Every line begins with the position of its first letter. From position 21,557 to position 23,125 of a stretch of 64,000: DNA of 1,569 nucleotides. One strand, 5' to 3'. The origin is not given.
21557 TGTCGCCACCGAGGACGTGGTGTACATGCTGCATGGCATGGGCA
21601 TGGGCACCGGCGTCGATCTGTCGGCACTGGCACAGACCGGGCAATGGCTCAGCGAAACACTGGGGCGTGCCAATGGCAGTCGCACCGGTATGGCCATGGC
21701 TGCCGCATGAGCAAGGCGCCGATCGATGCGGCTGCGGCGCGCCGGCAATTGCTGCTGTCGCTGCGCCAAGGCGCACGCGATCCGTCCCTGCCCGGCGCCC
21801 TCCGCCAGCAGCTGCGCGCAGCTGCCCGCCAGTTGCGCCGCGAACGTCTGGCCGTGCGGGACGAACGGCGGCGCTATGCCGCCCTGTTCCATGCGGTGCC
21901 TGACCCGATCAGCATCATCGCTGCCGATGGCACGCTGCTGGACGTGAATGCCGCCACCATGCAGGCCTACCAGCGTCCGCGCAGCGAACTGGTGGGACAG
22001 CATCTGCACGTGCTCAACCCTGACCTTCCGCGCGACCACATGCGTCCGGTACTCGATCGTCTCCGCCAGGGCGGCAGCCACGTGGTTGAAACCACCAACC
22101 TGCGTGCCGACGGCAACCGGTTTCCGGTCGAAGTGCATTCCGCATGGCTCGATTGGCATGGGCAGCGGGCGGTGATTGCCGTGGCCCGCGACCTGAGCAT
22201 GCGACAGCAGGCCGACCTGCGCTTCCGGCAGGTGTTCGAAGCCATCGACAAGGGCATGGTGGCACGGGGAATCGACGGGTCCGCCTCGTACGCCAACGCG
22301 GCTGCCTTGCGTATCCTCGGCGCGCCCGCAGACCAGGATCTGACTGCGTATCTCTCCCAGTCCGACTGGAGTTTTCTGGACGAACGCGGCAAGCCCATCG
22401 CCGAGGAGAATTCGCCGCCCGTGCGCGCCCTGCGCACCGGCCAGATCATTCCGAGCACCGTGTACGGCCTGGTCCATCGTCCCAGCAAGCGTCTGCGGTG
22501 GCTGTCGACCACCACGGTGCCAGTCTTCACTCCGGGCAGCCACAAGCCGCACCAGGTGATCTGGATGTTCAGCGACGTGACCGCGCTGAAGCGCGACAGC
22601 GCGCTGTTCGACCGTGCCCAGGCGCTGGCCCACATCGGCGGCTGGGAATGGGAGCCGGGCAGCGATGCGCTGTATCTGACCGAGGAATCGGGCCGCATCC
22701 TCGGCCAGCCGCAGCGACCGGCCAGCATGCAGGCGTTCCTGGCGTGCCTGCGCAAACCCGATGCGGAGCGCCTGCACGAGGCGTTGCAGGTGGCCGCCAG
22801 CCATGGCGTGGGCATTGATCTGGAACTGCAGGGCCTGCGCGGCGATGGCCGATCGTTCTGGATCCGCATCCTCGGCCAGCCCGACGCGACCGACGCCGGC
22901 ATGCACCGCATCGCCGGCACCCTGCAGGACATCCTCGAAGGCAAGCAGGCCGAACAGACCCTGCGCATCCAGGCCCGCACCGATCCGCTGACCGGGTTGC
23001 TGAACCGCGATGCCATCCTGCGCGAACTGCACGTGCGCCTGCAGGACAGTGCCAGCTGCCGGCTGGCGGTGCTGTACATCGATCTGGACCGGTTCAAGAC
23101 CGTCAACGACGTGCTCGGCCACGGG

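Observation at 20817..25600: Leucine-catabolic operon extended by a PAS-GGDEF-EAL protein, a GNAT and an SDR, all with overlapping start/stop codons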

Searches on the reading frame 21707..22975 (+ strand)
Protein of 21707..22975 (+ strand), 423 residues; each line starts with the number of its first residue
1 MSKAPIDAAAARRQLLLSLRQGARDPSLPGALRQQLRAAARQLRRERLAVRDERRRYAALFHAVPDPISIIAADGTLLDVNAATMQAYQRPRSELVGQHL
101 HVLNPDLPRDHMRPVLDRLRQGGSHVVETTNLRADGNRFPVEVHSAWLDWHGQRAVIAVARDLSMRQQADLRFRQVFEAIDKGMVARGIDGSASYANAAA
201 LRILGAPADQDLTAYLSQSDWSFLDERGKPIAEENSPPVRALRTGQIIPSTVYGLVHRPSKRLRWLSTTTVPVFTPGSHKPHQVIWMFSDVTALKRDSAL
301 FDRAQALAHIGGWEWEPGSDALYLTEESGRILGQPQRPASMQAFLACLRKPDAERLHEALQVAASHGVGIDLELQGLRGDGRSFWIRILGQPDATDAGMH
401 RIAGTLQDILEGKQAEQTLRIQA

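Call 18: find_related_loci(query=A1, collection=genome_contigs, flank=10000)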
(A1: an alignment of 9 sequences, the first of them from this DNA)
Query A1 (423 aa) in genome_contigs; peptide patterns used: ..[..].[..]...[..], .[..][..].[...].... (x = any residue, [..] = any of these).
575 stretches matched a pattern; 486 encode a relative of the query (tblastn E <= 1e-3); the best 80 are kept; 80 distinct loci.
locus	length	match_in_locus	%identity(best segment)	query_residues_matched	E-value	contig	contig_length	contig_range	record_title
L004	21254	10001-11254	56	4-423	1e-143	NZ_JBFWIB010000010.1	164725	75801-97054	Luteimonas salinilitoris strain C3-2-a3 C3-2-a3_contig_10, whole genome shotgun sequence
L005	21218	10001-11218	56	18-423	3e-143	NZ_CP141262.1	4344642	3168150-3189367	Luteimonas sp. R10 chromosome, complete genome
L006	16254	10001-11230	56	14-423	1e-142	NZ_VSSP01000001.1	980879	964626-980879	Luteimonas suaedae strain LNNU 24178 NODE_1_length_980879_cov_274.844_ID_789, whole genome shotgun sequence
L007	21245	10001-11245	53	5-423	4e-139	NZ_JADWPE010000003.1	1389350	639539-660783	Lysobacter changpingensis strain CM-3-T8 contig3, whole genome shotgun sequence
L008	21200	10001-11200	54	24-423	5e-137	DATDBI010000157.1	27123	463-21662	MAG TPA_asm: Lysobacter sp. isolate SMAG_U118 k141_1646338, whole genome shotgun sequence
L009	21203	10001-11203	56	23-423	7e-137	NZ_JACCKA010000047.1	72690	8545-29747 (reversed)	Luteimonas salinisoli strain SJ-92 398, whole genome shotgun sequence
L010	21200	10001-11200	53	24-423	2e-136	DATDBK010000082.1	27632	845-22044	MAG TPA_asm: Lysobacter sp. isolate SMAG_U120 k141_1810547, whole genome shotgun sequence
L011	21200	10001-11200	53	24-423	2e-136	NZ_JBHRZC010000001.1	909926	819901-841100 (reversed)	Lysobacter sp. GCM10012299 strain CGMCC 1.16608 GCM70012299_2, whole genome shotgun sequence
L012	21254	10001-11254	52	2-423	3e-134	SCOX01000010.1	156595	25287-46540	Lysobacteraceae bacterium P NODE_10_length_156595_cov_40.174717, whole genome shotgun sequence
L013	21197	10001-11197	54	25-423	3e-134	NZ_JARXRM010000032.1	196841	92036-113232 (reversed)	Luteimonas endophytica strain RD2P54 283, whole genome shotgun sequence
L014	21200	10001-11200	54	24-423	2e-134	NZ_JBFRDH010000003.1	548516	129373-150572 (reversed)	Lysobacter sp. TAF61 SCAFFOLD_2, whole genome shotgun sequence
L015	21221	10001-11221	53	16-423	7e-134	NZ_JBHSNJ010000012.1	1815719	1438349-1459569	Agrilutibacter niabensis strain KACC 11587 platanus_K_17_124_12, whole genome shotgun sequence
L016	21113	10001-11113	54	53-423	3e-133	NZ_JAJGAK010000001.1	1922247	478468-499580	Noviluteimonas lactosilytica strain A6 A6_Scf_1, whole genome shotgun sequence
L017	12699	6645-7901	51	2-423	2e-133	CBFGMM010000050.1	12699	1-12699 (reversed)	MAG TPA_asm: uncultured Thermomonas sp. isolate SRR11128414_metabat2_1 genome assembly, contig: ERZ27253872.51, whole ge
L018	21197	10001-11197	53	25-423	2e-133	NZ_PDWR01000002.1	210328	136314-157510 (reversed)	Pseudoxanthomonas sangjuensis strain DSM 28345 NODE_2_length_210328_cov_15.2864, whole genome shotgun sequence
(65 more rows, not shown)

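Call 46: search_solved_structures(query=window:21707-22975:+, max_evalue=1)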
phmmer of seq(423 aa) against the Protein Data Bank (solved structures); distinct sequences matched with E-value up to 1: 13.
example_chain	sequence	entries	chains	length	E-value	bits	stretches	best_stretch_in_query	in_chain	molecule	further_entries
8js5_A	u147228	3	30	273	3.3e-13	52.6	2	51-176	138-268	Sensor protein FixL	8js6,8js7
1d06_A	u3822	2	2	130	1.3e-07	34.2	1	51-163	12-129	nitrogen fixation regulatory protein fixL | FIXL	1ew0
3mr0_A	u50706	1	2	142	1.5e-07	33.9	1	294-422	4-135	Sensory box histidine kinase/response regulator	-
3bwl_A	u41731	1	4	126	7e-07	31.8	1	42-163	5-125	Sensor protein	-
1y28_A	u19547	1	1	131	7.5e-06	28.4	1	58-175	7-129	Sensor protein fixL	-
1dp6_A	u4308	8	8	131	7.6e-06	28.3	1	58-175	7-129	FIXL PROTEIN | SENSOR PROTEIN FIXL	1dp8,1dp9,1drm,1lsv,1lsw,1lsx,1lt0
2cmn_A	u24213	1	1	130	4.6e-05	25.7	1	58-175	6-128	SENSOR PROTEIN FIXL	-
1xj4_A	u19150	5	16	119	0.00066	22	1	64-175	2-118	Sensor protein fixL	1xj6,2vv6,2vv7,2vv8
3mjq_A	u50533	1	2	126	0.0052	19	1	62-169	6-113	uncharacterized protein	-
2r78_A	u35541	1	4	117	0.0059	18.8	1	55-164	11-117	Sensor protein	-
1xj2_A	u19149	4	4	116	0.0083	18.3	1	73-175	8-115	Sensor protein fixL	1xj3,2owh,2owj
10jx_A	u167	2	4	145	0.028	16.6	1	32-142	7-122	Multi-sensor signal transduction histidine kinase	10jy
4l9e_A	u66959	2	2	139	0.68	12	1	32-98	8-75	Transcriptional regulator, PpsR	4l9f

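Call 69: predict_structure(alignment_id=A2)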
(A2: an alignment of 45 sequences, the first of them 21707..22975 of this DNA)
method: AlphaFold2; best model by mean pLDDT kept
length: 423 residues; sequences in the alignment: 45
mean_pLDDT: 82.9   pTM: 0.44
mean pLDDT of the five models: 82.9, 81.6, 81.1, 80.4, 79.7
residues with pLDDT >= 90: 120; 70-90: 246; 50-70: 48; < 50: 9
segments of 3 or more residues with pLDDT < 50: 1-4
pLDDT, mean of each block of 10 residues (from residue 1): 53 89 94 95 89 83 88 92 87 90 84 88 80 73 86 87 70 64 87 86 82 82 84 90 90 86 87 84 91 64 59 85 87 90 94 94 85 91 89 64 85 65 55
secondary structure, 60 per line:
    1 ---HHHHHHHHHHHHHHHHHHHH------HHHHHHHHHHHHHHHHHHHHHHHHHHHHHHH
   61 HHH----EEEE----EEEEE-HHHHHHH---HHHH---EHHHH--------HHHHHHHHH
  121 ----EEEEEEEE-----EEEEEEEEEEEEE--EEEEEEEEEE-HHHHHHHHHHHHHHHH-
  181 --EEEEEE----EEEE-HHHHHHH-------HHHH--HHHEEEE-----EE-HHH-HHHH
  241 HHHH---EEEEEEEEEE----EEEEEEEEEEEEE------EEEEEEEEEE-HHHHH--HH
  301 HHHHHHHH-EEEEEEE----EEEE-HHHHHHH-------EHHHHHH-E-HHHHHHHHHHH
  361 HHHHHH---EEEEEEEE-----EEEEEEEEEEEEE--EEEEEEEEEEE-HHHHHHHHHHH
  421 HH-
elements in order: H4-23 H30-63 E68-71 E76-80 H82-88 H92-95 H100-103 H112-120 E125-132 E138-150 E153-162 H164-179 E183-188 E193-196 H198-204 H212-215 E221-224 H237-244 E248-257 E262-274 E281-290 H292-296 H299-308 E310-316 E321-324 H326-332 H341-346 H350-366 E370-377 E383-395 E398-408 H410-422

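Call 71: fold_search(model_id=the predicted structure, library=pdb)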
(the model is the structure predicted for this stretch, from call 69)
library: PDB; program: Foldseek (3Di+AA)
matches with E <= 10: 1393; with E <= 0.001: 631
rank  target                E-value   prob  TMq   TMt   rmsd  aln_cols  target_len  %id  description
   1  9cmf_A                3.1e-14  1.00  0.30  0.18  13.5       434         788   12  Substrate bound DosP (released 2024-11-20)
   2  9bgv_A                4.9e-14  1.00  0.28  0.17  15.1       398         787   12  DosP R97A straight form (released 2024-11-20)
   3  6ph4_B                1.5e-13  1.00  0.27  0.25  13.7       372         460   12  Full length LOV-PAS-HK construct from the LOV-HK sensory protein from Brucella abortus (light-adapted, construct 15-48 (released 2020-12-30)
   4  4hh2_A                2.4e-13  1.00  0.21  0.23  22.9       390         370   15  Structure of PpsR without the HTH motif from Rb. sphaeroides (released 2013-06-05)
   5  9qq6_A                3.9e-13  1.00  0.25  0.22  19.4       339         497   15  Structure of the Azotobacter vinelandii NifL-NifA complex (released 2025-06-18)
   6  9bkv_A                5.5e-13  1.00  0.30  0.17  15.6       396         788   12  DosP R97A bent form (released 2024-11-20)
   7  9cdr_A                7.3e-13  1.00  0.31  0.18  14.2       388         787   12  DosP Apo straight form (released 2024-11-20)
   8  9ce0_B                7.7e-13  1.00  0.27  0.16  14.5       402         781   12  DosP Apo Bent form (released 2024-11-20)
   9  6pps_D                9.7e-13  1.00  0.25  0.39  18.6       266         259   18  A blue light illuminated LOV-PAS construct from the LOV-HK sensory protein from Brucella abortus (construct 15-273) (released 2020-07-15)
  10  6ph4_A                1.1e-12  1.00  0.30  0.38  10.9       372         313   12  Full length LOV-PAS-HK construct from the LOV-HK sensory protein from Brucella abortus (light-adapted, construct 15-48 (released 2020-12-30)
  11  4hh2_B                2.4e-12  1.00  0.19  0.22  22.1       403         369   16  Structure of PpsR without the HTH motif from Rb. sphaeroides (released 2013-06-05)
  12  9bkv_B                4.1e-12  1.00  0.28  0.17  14.1       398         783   14  DosP R97A bent form (released 2024-11-20)
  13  6pps_B                4.3e-12  1.00  0.27  0.42  14.9       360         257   12  A blue light illuminated LOV-PAS construct from the LOV-HK sensory protein from Brucella abortus (construct 15-273) (released 2020-07-15)
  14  3ewk                  1.1e-11  1.00  0.25  0.42  11.9       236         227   23  Structure of the redox sensor domain of Methylococcus capsulatus (Bath) MmoS (released 2009-03-24)
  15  6pps_A                1.9e-11  1.00  0.27  0.42  14.9       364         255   12  A blue light illuminated LOV-PAS construct from the LOV-HK sensory protein from Brucella abortus (construct 15-273) (released 2020-07-15)
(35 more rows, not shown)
